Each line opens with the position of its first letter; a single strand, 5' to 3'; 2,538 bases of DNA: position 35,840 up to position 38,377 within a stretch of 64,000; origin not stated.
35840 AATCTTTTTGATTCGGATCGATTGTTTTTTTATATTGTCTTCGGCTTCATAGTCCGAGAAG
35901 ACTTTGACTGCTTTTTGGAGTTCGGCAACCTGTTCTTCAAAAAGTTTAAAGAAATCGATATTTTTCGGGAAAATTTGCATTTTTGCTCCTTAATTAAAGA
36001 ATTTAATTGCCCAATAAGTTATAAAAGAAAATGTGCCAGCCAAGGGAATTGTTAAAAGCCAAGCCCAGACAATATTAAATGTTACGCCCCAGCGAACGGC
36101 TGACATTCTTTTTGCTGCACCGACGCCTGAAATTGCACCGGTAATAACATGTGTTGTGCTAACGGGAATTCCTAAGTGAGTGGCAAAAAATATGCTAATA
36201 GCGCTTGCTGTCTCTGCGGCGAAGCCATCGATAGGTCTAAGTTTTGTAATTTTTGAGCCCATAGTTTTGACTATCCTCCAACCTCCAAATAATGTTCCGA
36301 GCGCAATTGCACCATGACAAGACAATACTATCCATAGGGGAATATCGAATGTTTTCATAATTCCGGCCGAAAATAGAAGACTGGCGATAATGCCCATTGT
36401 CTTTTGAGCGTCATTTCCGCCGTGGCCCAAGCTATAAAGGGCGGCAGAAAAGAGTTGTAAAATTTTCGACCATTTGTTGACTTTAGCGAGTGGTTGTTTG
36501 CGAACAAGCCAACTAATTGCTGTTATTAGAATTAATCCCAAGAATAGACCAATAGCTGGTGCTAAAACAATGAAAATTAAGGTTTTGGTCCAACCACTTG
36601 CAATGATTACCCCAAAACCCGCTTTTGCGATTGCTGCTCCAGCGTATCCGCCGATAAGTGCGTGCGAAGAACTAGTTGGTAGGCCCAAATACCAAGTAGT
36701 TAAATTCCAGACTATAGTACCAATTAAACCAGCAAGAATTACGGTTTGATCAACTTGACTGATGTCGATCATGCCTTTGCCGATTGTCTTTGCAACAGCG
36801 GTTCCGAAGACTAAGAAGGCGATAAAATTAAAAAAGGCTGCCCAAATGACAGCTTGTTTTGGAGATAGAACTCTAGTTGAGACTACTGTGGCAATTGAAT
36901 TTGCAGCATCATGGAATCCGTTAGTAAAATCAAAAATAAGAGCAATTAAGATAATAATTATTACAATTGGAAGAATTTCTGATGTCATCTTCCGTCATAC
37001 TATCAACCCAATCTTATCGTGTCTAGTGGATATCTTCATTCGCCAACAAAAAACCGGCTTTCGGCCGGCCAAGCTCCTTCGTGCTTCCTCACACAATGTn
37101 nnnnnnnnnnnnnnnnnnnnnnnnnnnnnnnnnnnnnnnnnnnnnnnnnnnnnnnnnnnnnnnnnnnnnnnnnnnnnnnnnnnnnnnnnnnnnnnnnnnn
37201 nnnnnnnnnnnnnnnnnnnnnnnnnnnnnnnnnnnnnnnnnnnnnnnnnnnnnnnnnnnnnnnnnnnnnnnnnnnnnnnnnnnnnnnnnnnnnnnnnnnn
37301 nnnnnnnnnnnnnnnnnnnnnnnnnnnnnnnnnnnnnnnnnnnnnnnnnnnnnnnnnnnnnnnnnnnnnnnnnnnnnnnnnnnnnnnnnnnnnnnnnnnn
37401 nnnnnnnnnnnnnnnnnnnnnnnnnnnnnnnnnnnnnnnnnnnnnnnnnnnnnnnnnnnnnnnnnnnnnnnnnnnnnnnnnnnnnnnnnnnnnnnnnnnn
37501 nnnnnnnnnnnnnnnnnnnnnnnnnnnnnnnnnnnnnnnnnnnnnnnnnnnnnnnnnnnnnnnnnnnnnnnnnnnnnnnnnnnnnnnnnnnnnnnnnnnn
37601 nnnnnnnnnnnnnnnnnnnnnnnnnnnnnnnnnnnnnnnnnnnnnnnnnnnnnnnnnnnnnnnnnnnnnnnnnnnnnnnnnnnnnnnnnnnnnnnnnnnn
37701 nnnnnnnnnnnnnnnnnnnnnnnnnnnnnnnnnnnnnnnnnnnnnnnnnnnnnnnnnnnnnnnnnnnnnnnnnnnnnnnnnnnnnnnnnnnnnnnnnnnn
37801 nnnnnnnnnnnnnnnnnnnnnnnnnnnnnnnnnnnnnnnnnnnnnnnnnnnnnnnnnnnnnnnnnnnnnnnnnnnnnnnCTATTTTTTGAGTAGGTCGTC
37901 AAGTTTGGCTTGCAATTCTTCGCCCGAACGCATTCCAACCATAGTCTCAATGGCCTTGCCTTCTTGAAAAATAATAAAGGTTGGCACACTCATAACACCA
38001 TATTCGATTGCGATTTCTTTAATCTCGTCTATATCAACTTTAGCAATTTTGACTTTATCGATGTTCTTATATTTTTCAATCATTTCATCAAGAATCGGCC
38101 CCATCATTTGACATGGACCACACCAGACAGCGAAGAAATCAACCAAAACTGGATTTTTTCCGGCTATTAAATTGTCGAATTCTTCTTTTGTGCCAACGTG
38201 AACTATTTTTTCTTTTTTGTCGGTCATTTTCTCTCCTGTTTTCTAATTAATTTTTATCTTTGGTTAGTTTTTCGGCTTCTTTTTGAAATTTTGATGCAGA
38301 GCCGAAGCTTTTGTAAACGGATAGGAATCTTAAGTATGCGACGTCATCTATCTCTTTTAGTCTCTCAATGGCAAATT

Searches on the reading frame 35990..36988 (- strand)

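Call 74: search_protein_families(library=pfam, proteins=[window:35990-36988:-], max_evalue=0.001)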
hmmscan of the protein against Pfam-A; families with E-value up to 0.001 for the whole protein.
window:35990-36988:- (332 aa): 1 family
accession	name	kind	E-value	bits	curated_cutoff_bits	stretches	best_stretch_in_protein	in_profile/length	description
PF01384.25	PHO4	-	9.1e-97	324.6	33.7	1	23-321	1-350/350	Phosphate transporter family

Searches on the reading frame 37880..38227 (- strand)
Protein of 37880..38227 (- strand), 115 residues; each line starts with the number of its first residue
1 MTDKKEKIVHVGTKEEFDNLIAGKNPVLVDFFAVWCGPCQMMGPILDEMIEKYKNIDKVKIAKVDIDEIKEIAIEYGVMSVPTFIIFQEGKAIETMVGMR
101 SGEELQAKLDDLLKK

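Call 74: search_protein_families(library=pfam, proteins=[window:37880-38227:-], max_evalue=0.001)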
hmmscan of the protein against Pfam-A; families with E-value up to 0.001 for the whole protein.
window:37880-38227:- (115 aa): 6 families
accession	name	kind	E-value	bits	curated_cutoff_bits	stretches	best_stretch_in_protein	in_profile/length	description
PF00085.26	Thioredoxin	-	2.1e-30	105.2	23.5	1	10-110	3-102/103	Thioredoxin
PF13098.12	Thioredoxin_2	-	8.7e-09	36.1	27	1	23-109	4-104/104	Thioredoxin-like domain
PF13905.12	Thioredoxin_8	-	1.5e-07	32.1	27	1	25-68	2-45/94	Thioredoxin-like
PF07449.17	HyaE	-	6.6e-05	23.3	22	1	45-104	49-107/108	Hydrogenase-1 expression protein HyaE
PF13192.12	Thioredoxin_3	-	7.3e-05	23.2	24.8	1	36-86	10-55/76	Thioredoxin domain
PF14595.12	Thioredoxin_9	-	0.00012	22.5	25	1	31-90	48-107/129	Thioredoxin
